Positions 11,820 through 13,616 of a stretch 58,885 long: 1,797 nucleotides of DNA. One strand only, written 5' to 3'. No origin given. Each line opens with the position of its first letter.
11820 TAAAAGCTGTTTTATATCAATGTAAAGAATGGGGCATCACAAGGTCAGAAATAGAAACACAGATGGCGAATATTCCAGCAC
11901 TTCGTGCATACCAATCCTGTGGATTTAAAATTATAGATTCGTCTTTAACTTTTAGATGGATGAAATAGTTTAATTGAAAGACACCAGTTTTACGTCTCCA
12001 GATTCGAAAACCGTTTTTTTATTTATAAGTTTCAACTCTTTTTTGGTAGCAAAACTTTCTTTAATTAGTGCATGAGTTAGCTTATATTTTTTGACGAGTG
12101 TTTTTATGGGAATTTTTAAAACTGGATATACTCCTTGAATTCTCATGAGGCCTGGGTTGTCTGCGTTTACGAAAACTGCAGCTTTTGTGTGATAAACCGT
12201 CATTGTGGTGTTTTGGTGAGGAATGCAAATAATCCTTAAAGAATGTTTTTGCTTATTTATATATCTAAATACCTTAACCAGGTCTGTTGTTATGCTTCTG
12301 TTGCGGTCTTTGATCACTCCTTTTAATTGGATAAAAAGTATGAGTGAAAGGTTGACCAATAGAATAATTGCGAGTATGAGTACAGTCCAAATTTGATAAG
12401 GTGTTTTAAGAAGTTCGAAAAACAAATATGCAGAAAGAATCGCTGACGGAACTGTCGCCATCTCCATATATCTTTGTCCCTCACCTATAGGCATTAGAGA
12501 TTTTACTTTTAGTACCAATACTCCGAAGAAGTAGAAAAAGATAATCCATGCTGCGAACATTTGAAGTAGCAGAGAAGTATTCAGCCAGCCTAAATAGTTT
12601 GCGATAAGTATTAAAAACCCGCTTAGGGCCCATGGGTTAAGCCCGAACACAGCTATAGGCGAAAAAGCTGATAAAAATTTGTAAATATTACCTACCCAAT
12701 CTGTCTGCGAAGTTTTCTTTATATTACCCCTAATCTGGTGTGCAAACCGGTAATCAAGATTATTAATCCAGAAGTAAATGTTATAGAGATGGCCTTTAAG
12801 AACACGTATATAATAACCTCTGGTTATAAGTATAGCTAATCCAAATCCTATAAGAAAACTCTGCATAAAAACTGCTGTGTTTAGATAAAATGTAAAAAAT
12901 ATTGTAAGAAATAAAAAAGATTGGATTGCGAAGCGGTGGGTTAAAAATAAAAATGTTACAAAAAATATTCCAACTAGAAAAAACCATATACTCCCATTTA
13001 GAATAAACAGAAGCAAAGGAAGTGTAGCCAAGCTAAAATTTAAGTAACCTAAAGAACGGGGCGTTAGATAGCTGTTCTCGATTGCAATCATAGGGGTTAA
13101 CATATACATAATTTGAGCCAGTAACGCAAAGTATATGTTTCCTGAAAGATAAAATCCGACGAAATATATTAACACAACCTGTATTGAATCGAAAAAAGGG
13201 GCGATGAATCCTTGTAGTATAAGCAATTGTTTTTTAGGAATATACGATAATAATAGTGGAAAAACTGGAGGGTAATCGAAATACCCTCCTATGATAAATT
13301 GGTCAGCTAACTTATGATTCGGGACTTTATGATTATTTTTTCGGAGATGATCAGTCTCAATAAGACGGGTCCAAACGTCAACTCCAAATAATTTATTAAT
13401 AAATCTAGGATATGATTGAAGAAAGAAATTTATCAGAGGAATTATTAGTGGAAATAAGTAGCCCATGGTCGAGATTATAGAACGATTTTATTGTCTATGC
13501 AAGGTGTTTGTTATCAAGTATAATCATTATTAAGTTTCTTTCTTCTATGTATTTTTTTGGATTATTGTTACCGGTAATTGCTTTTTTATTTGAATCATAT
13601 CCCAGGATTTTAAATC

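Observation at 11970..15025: Head-to-head pair of diverged paralogous ~500-aa membrane proteins of no family I recognise; the only strand switch in the locus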

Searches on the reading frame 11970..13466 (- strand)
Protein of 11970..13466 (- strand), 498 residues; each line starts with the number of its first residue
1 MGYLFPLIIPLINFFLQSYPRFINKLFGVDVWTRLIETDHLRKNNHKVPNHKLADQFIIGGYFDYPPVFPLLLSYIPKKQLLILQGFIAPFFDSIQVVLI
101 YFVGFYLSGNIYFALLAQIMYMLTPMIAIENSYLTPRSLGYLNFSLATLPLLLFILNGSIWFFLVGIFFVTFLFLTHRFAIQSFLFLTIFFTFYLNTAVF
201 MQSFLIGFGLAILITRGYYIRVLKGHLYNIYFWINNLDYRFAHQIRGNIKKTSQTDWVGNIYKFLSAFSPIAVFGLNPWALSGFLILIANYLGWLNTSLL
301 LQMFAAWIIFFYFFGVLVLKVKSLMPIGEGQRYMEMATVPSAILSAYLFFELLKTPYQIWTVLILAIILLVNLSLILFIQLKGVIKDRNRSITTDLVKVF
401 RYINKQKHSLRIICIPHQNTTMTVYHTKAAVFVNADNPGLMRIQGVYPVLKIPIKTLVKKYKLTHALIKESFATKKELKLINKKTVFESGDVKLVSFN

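Call 4: search_protein_families(library=pfam, proteins=[window:11970-13466:-], max_evalue=1)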
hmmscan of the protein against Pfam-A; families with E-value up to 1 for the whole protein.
window:11970-13466:- (498 aa): 0 families

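Call 5: search_protein_families(library=ncbifam, proteins=[window:11970-13466:-], max_evalue=1)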
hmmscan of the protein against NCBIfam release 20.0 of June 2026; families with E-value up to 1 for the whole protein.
window:11970-13466:- (498 aa): 0 families

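Call 7: find_homologous_proteins(query=window:11970-13466:-)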
Query window:11970-13466:- (498 aa): 376 proteins with E <= 0.001 among 8000 candidates; the best 120 are listed.
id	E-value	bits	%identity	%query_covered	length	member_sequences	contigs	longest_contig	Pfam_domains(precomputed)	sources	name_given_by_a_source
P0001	0.0e+0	1091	100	100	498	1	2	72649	-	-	-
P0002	8.9e-243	825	73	100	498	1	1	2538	-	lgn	-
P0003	2.4e-242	823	72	100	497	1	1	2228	-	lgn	-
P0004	6.2e-241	819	71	100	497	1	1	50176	-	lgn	-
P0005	9.3e-239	812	71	100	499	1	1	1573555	-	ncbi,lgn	-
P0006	4.9e-237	806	69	99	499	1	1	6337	-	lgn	-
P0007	4.2e-234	796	70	100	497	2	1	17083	-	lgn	-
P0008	4.3e-233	793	71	100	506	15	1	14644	-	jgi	-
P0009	2.8e-230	784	69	98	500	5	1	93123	-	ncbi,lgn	-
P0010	6.0e-230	783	68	97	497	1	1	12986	-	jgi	jgi:hypothetical protein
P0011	3.4e-229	780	70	97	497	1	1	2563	-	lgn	-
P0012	5.0e-229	780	69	100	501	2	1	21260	-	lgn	-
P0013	5.1e-228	776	69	99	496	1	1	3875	-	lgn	-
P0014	7.8e-227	772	68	99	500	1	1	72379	-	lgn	-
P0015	1.4e-226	771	69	98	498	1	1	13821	-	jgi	jgi:hypothetical protein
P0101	4.6e-160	552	52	100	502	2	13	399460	-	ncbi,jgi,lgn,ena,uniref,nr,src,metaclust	ncbi:hypothetical protein A2631_02885 [Candidatus Daviesbacteria bacterium RIFCSPHIGHO2_01_FULL_44_2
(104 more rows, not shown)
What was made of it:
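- Closest known: Wzy / WzyE repeat-unit polymerases and WaaL ligases. Same: Like ECA-Pol, the A clade is strongly conserved (50-73% identity, call 7).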

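Call 12: search_solved_structures(query=A1, max_evalue=10, show_alignments=2)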
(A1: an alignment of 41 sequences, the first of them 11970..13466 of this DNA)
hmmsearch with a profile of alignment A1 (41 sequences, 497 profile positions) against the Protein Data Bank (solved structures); distinct sequences matched with E-value up to 10: 2.
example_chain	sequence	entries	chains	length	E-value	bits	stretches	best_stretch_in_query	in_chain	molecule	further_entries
3rh2_A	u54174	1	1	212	0.062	15.6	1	71-139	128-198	Hypothetical TetR-like transcriptional regulator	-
1y23_A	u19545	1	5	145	0.077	15.3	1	184-248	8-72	Histidine triad protein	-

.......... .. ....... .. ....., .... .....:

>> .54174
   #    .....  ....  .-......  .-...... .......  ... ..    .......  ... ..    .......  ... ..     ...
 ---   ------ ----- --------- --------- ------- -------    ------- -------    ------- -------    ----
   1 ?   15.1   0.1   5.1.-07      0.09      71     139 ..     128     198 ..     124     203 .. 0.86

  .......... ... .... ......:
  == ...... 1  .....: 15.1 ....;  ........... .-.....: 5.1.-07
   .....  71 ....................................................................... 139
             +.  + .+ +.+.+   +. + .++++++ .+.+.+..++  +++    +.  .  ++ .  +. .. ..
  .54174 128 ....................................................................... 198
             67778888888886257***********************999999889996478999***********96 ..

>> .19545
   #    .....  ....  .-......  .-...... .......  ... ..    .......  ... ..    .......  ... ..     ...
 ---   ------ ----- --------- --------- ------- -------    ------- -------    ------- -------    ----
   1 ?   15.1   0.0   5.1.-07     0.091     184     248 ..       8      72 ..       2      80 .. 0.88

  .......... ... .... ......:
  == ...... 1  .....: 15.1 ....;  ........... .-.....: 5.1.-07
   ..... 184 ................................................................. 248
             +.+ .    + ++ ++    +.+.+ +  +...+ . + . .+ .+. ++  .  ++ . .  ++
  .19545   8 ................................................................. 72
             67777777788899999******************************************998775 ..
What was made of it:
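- On STT3/PglB/AglB oligosaccharyltransferase (GT66, PF02516): The PDB sequence-profile search finds no OST (call 12).
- Tried and rejected: PDB sequence-profile search: only two chance hits, a TetR regulator and a HIT protein (call 12).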

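Call 13: find_encoding_contigs(protein=P0005, flank=8000, max_places=2)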
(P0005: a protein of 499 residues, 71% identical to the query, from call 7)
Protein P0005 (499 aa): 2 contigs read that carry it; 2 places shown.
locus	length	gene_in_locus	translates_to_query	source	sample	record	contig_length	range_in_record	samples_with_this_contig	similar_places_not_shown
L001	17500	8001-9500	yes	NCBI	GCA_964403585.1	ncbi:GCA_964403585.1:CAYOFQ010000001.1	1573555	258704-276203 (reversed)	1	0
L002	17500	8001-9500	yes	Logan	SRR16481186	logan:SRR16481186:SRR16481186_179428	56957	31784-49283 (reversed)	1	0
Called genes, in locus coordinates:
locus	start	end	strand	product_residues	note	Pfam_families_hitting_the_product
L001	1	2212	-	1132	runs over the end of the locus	PF11847:GT-C_AftD (weak)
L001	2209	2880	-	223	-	PF02353:CMAS (weak), PF05219:DREV, PF13489:Methyltransf_23, PF05401:NodS (weak), PF13847:Methyltransf_31, PF08241:Methyltransf_11, PF08242:Methyltransf_12, PF13649:Methyltransf_25, +2 more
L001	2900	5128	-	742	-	-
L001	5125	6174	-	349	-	PF00535:Glycos_transf_2, PF10111:Glyco_tranf_2_2, PF13641:Glyco_tranf_2_3, PF13632:Glyco_trans_2_3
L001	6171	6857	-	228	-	PF13489:Methyltransf_23, PF02353:CMAS (weak), PF01209:Ubie_methyltran (faint), PF13847:Methyltransf_31, PF08241:Methyltransf_11, PF08242:Methyltransf_12, PF13649:Methyltransf_25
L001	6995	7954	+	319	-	PF01073:3Beta_HSD, PF01370:Epimerase, PF02719:Polysacc_synt_2, PF04321:RmlD_sub_bind, PF07993:NAD_binding_4 (faint), PF13460:NAD_binding_10 (faint), PF16363:GDP_Man_Dehyd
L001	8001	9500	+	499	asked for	-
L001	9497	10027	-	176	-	PF08241:Methyltransf_11, PF13649:Methyltransf_25 (faint)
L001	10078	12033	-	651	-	-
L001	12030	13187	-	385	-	PF13439:Glyco_transf_4, PF13579:Glyco_trans_4_4 (weak), PF20706:GT4-conflict, PF00534:Glycos_transf_1, PF13692:Glyco_trans_1_4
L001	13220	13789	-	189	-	-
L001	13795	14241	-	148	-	-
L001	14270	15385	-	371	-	PF06224:AlkZ-like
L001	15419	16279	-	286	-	PF00903:Glyoxalase, PF12681:Glyoxalase_2 (faint), PF00903:Glyoxalase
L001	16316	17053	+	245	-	PF03473:MOSC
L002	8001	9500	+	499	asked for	-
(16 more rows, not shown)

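Call 14: find_encoding_contigs(protein=P0101, flank=8000, max_places=2)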
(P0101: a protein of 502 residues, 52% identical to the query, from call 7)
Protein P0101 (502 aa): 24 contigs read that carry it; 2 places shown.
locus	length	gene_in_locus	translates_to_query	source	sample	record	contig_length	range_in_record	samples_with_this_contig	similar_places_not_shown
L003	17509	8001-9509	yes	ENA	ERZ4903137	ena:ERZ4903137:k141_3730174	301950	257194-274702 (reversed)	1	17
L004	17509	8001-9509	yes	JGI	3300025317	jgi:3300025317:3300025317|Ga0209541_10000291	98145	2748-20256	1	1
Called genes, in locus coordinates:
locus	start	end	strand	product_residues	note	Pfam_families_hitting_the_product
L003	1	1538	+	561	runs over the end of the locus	PF10131:PTPS_related (weak)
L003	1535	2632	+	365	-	-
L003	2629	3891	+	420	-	PF01943:Polysacc_synt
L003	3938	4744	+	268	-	PF00535:Glycos_transf_2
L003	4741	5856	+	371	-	PF13439:Glyco_transf_4, PF20706:GT4-conflict, PF00534:Glycos_transf_1, PF13692:Glyco_trans_1_4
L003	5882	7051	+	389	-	PF00155:Aminotran_1_2, PF01041:DegT_DnrJ_EryC1, PF01053:Cys_Met_Meta_PP (weak)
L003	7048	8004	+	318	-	PF13302:Acetyltransf_3 (weak), PF00583:Acetyltransf_1, PF13673:Acetyltransf_10, PF13523:Acetyltransf_8 (weak), PF13508:Acetyltransf_7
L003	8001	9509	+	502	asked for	-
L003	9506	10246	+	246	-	PF08003:Methyltransf_9 (weak), PF02353:CMAS (weak), PF13489:Methyltransf_23, PF13847:Methyltransf_31, PF08241:Methyltransf_11, PF08242:Methyltransf_12, PF13649:Methyltransf_25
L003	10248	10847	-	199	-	PF01209:Ubie_methyltran (weak), PF13489:Methyltransf_23, PF07021:MetW, PF08003:Methyltransf_9 (weak), PF13847:Methyltransf_31, PF08241:Methyltransf_11, PF08242:Methyltransf_12, PF13649:Methyltransf_25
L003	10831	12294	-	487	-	-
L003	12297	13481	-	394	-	PF16822:ALGX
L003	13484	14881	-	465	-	PF03062:MBOAT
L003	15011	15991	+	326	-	PF01073:3Beta_HSD, PF01370:Epimerase, PF02719:Polysacc_synt_2, PF04321:RmlD_sub_bind (faint), PF07993:NAD_binding_4 (weak), PF13460:NAD_binding_10, PF16363:GDP_Man_Dehyd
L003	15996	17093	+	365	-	PF00534:Glycos_transf_1, PF13692:Glyco_trans_1_4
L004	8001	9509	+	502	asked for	-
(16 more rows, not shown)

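Call 21: search_protein_representatives(alignment_id=A1)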
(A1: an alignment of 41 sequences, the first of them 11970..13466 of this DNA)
Query: 41 sequences, 497 profile positions. Proteins with E-value up to 0.001 (for the whole library): 1276; up to 1e-10: 788; up to 1e-30: 265. The best 150 are listed.
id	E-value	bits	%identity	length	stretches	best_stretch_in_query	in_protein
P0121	7.3e-230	780.7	-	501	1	2-496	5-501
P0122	4.4e-192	656.1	-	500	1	4-494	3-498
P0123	2.3e-190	650.4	-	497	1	1-496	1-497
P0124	1.6e-189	647.6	-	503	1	1-496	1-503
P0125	7.3e-165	566.3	-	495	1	3-495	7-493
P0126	4.3e-149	514.3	-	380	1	121-496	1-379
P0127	2.8e-141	488.5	-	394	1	50-435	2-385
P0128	2.2e-123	429.5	-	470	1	40-495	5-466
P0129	2.0e-120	419.7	-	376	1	122-496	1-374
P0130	5.1e-120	418.4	-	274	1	222-496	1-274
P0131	2.0e-119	416.4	-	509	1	3-496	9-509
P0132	2.3e-117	409.6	-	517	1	3-495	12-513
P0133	2.8e-117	409.3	-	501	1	11-496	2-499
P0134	3.1e-109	382.8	-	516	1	9-496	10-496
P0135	1.6e-107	377.2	-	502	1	3-496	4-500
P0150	4.7e-90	319.5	-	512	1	7-495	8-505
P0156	1.2e-69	252.1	-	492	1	5-493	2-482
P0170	1.5e-59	218.9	-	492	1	2-496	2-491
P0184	7.7e-55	203.4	-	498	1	1-496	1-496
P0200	8.7e-52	193.3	-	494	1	3-493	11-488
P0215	6.3e-49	183.9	-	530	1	3-469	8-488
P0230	7.9e-46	173.6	-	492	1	10-470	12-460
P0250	2.3e-43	165.5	-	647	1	25-494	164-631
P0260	9.9e-43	163.4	-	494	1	5-496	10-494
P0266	2.4e-42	162.2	-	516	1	3-465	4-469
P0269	3.2e-42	161.7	-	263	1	3-192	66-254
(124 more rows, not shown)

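Call 22: predict_structure(alignment_id=A1)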
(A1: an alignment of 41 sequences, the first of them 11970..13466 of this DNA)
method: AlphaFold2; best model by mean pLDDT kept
length: 498 residues; sequences in the alignment: 41
mean_pLDDT: 88.6   pTM: 0.89
mean pLDDT of the five models: 88.6, 88.3, 87.9, 85.3, 83.8
residues with pLDDT >= 90: 291; 70-90: 179; 50-70: 22; < 50: 6
segments of 3 or more residues with pLDDT < 50: 249-252
pLDDT, mean of each block of 10 residues (from residue 1): 86 94 83 88 87 78 84 93 91 96 95 97 90 85 98 97 98 95 97 97 98 93 88 81 52 59 77 89 95 92 97 92 83 93 97 95 97 94 83 91 94 86 90 70 73 86 91 82 91 92
secondary structure, 60 per line:
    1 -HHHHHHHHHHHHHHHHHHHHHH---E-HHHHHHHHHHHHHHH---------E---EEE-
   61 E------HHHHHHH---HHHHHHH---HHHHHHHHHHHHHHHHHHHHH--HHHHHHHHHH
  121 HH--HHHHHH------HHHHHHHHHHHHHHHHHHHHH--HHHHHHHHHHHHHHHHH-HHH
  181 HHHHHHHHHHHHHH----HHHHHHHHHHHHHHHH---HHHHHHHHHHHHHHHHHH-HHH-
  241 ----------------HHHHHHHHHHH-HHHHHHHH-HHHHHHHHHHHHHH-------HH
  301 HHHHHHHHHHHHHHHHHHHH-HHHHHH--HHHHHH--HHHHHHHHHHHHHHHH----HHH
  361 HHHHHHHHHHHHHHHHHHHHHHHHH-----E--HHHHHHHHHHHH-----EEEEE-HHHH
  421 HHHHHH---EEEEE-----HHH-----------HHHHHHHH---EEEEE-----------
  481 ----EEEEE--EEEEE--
elements in order: H2-23 H29-43 E57-59 H68-74 H78-84 H88-108 H111-122 H125-130 H137-157 H160-176 H178-194 H199-214 H218-235 H257-267 H269-276 H278-291 H299-320 H322-327 H330-335 H338-353 H358-385 H394-405 E411-415 H417-426 E430-434 H454-461 E465-469 E485-489 E492-496
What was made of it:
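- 11970..13466 (-): Paralogue A of the unclassified GT-C(A) family ('famX'), 498 aa. The model shows 11 TM helices. The candidate catalytic Asp30 is encoded at 13377-13379. The long first loop (residues 24-87) is encoded at 13206-13397, and GEGQRY at 12468-12485. AF2 model pLDDT 88.6, pTM 0.89 (call 22).
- On GT-C(A) fold superfamily: The AF2 model has pLDDT 88.6 and pTM 0.89 (call 22). Loop residues 24-87 contain two short helices (call 22).
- On STT3/PglB/AglB oligosaccharyltransferase (GT66, PF02516): The model has 11 TM helices (call 22).
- Fold: the model has pLDDT 88.6 (call 22). The model has 11 TM helices, not 13 (call 22).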

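Call 24: fold_search(model_id=the predicted structure, library=pdb)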
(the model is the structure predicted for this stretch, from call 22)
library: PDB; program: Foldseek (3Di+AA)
matches with E <= 10: 178; with E <= 0.001: 22
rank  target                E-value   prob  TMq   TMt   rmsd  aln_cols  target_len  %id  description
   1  8agc_A                2.8e-07  1.00  0.56  0.42  17.1       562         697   12  Structure of yeast oligosaccharylransferase complex with lipid-linked oligosaccharide and non-acceptor peptide bound (released 2022-12-07)
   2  8pn9_A                6.9e-07  1.00  0.60  0.47   9.9       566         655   12  Structure of human oligosaccharyltransferase OST-A complex bound to NGI-1 (released 2024-05-08)
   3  6s7t_A                8.2e-07  1.00  0.55  0.41  17.9       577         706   10  Cryo-EM structure of human oligosaccharyltransferase complex OST-B (released 2019-12-18)
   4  8age_A                9.3e-07  1.00  0.60  0.48  10.4       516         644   12  Structure of yeast oligosaccharylransferase complex with acceptor peptide bound (released 2022-12-07)
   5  7oci_F                9.7e-07  1.00  0.57  0.46  11.4       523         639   12  Cryo-EM structure of yeast Ost6p containing oligosaccharyltransferase complex (released 2022-02-16)
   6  8agb_A                2.4e-06  1.00  0.58  0.47  13.6       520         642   13  Structure of yeast oligosaccharylransferase complex with lipid-linked oligosaccharide bound (released 2022-12-07)
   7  6ezn_F                2.9e-06  1.00  0.61  0.48  13.2       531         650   11  Cryo-EM structure of the yeast oligosaccharyltransferase (OST) complex (released 2018-01-17)
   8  8b6l_I                3.5e-06  1.00  0.54  0.41  18.4       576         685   11  Subtomogram average of the human Sec61-TRAP-OSTA-translocon (released 2022-12-07)
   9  6s7o_A                3.8e-06  1.00  0.57  0.45  10.9       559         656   13  Cryo-EM structure of human oligosaccharyltransferase complex OST-A (released 2019-12-18)
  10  6c26_A                7.4e-06  1.00  0.55  0.44  12.9       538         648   12  The Cryo-EM structure of a eukaryotic oligosaccharyl transferase complex (released 2018-01-31)
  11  9n9j_I                8.0e-06  1.00  0.59  0.44   8.1       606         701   12  Structure of a GRP94 folding intermediate engaged with a CCDC134- and FKBP11-bound secretory translocon (released 2025-11-19)
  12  6gxc_A                1.5e-05  1.00  0.56  0.42   8.7       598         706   13  Bacterial oligosaccharyltransferase PglB in complex with an inhibitory peptide and a reactive lipid-linked oligosaccha (released 2018-11-14)
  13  5ogl_A                3.1e-05  1.00  0.56  0.42   9.1       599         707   13  Structure of bacterial oligosaccharyltransferase PglB in complex with an acceptor peptide and an lipid-linked oligosac (released 2017-10-25)
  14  3rce_A                6.1e-05  1.00  0.53  0.41  10.3       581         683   14  Bacterial oligosaccharyltransferase PglB (released 2011-06-15)
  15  7e9s_A                1.4e-04  1.00  0.58  0.36  13.4       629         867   10  Archaeal oligosaccharyltransferase AglB from Archaeoglobus fulgidus in complex with an inhibitory peptide and a dolich (released 2021-09-08)
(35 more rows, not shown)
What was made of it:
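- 11970..13466 (-): Foldseek against PDB gives STT3/PglB/AglB, DPY19, ArnT, ALG9 and AftA, with TM-score up to 0.62 (call 24).
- On GT-C(A) fold superfamily: Foldseek finds 22 PDB hits with E<=1e-3, all GT-C(A) enzymes, with TMq up to 0.62 (call 24).
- Closest known: Oligosaccharyltransferase catalytic subunits STT3 / PglB / AglB. Same: They are the best structural match for the whole protein (E 3e-7 to 6e-4, TMq 0.53-0.61, call 24).
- Closest known: ArnT / PMT_2 / Gtr* / GT136 GT-C enzymes of three-component systems. Same: They share the GT-C(A) fold (ArnT E 6e-4, Pmt4 E 2e-3, call 24).
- All are GT-C(A) enzymes, led by STT3, PglB and AglB (call 24). PIG-U (9ub7_B) appears among the fold hits at E 1.2e-2 (call 24). 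MFS and MurJ transporters score TM <=0.13 (call 24).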

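Call 29: find_related_loci(query=A1, collection=genome_contigs, flank=6000)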
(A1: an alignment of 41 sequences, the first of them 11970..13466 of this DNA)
Query A1 (498 aa) in genome_contigs; peptide patterns used: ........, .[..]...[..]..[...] (x = any residue, [..] = any of these).
63 stretches matched a pattern; 48 encode a relative of the query (tblastn E <= 1e-3); 41 distinct loci.
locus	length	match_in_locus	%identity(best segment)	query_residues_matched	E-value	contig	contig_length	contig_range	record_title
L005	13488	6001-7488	71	1-496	0e+0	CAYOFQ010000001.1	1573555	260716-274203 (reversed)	MAG TPA_asm: uncultured Gammaproteobacteria bacterium isolate SRP342105_co1_162 genome assembly, contig: NODE_1_length_1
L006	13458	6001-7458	69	13-498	0e+0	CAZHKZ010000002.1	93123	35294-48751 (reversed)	MAG TPA_asm: uncultured Gammaproteobacteria bacterium isolate SRP278252_co2_13 genome assembly, contig: NODE_328_length_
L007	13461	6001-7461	67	5-491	0e+0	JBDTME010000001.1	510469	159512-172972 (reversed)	MAG: Patescibacteria group bacterium isolate cluster3_bin.119 NODE_5_length_510469_cov_14.881851, whole genome shotgun s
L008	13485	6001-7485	64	2-496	0e+0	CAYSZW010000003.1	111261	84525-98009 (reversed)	MAG TPA_asm: uncultured Gammaproteobacteria bacterium isolate SRP342105_co1_75 genome assembly, contig: NODE_211_length_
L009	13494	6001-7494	63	1-496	0e+0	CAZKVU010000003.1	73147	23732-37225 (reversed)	MAG TPA_asm: uncultured Gammaproteobacteria bacterium isolate binchicken_co105_412 genome assembly, contig: NODE_384_len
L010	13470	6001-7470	64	7-496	0e+0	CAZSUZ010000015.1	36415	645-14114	MAG TPA_asm: uncultured Gammaproteobacteria bacterium isolate SRP300315_co1_1 genome assembly, contig: NODE_629_length_3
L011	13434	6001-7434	61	6-484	0e+0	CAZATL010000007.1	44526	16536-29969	MAG TPA_asm: uncultured Gammaproteobacteria bacterium isolate SRP286056_co3_61 genome assembly, contig: NODE_478_length_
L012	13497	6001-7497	61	1-496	0e+0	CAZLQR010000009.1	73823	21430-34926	MAG TPA_asm: uncultured Gammaproteobacteria bacterium isolate SRP170004_co1_473 genome assembly, contig: NODE_387_length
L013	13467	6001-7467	60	9-498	0e+0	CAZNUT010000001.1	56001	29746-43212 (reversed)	MAG TPA_asm: uncultured Gammaproteobacteria bacterium isolate SRP192515_co1_185 genome assembly, contig: NODE_381_length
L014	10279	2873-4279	58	9-474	1e-175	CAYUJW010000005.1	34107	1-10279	MAG TPA_asm: uncultured Gammaproteobacteria bacterium isolate SRP286056_co1_429 genome assembly, contig: NODE_1355_lengt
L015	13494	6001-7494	52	1-496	6e-168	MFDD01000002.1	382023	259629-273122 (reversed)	MAG: Candidatus Daviesbacteria bacterium RIFCSPHIGHO2_02_FULL_43_12 rifcsphigho2_02_scaffold_105, whole genome shotgun s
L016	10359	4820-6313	53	1-496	1e-167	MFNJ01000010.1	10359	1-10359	MAG: Candidatus Levybacteria bacterium RIFCSPHIGHO2_01_FULL_36_15 rifcsphigho2_01_scaffold_16992, whole genome shotgun s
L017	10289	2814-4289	52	4-496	9e-165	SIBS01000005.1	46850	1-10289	MAG: Candidatus Levyibacteriota bacterium isolate Baikal-deep-G183 BACOMB-C3138, whole genome shotgun sequence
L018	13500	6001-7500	52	1-498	4e-163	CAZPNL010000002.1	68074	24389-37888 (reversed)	MAG TPA_asm: uncultured Gammaproteobacteria bacterium isolate SRP342105_co2_196 genome assembly, contig: NODE_349_length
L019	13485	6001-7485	51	1-496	3e-160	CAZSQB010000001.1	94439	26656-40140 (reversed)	MAG TPA_asm: uncultured Gammaproteobacteria bacterium isolate SRP269290_co3_983 genome assembly, contig: NODE_149_length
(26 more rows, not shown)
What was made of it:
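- Tried and rejected: The closer alignment was used instead (call 29).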
